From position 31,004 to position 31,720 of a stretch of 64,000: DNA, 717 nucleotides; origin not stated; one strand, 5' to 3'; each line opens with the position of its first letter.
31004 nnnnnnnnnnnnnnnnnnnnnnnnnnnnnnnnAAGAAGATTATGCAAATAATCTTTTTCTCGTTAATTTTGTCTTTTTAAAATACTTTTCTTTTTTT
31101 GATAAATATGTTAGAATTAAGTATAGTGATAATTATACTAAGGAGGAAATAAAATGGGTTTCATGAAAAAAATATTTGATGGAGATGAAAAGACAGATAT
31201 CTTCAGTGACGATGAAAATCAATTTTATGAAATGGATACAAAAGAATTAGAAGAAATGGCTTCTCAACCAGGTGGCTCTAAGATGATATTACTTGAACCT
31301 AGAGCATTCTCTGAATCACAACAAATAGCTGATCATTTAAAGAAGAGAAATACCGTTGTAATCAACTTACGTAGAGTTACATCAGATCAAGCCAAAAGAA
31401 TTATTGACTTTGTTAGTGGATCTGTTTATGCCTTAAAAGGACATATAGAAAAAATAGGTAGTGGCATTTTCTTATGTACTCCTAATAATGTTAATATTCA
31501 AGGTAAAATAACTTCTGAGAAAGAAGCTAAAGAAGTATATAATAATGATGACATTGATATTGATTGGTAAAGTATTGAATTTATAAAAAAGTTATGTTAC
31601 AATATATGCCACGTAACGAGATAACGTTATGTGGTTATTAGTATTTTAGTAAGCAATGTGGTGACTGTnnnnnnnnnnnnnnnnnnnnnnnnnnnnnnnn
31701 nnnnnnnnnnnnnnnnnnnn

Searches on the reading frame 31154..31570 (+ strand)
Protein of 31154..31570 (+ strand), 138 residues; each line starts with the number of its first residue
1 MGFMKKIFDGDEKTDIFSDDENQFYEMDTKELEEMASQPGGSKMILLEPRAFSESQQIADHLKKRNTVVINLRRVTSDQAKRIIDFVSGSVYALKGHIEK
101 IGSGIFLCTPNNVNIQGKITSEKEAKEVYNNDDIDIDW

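Call 30: find_encoding_contigs(protein=window:31154-31570:+, flank=10000, max_places=1)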
Protein window:31154-31570:+ (138 aa): 23 contigs read that carry it; 1 place shown.
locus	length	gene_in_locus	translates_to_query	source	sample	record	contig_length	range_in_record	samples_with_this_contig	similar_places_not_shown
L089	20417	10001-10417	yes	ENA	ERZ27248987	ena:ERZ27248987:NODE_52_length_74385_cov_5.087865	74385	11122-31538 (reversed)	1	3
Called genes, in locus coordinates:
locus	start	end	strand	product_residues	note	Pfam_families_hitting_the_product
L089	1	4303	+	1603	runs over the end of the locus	PF02811:PHP (faint), PF14480:DNA_pol3_a_NI, PF00929:RNase_T, PF07733:DNA_pol3_alpha, PF17657:DNA_pol3_finger, PF14579:HHH_6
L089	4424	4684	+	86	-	-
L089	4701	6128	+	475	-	-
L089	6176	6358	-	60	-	PF00830:Ribosomal_L28 (weak)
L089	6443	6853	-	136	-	-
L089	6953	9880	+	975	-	PF02811:PHP, PF07733:DNA_pol3_alpha, PF17657:DNA_pol3_finger, PF14579:HHH_6, PF01336:tRNA_anti-codon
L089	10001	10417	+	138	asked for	PF04472:SepF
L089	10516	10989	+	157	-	-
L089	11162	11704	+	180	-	PF01928:CYTH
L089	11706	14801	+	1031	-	PF00133:tRNA-synt_1, PF09334:tRNA-synt_1g, PF08264:Anticodon_1, PF19302:DUF5915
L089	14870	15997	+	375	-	-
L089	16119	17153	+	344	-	PF21016:RlmN_N, PF04055:Radical_SAM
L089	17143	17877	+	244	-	PF00481:PP2C, PF13672:PP2C_2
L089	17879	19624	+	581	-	PF00069:Pkinase, PF07714:PK_Tyr_Ser-Thr, PF03109:ABC1 (weak), PF14531:Kinase-like (faint), PF03793:PASTA (weak)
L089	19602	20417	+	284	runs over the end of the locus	PF01926:MMR_HSR1 (faint), PF16745:RsgA_N, PF03193:RsgA_GTPase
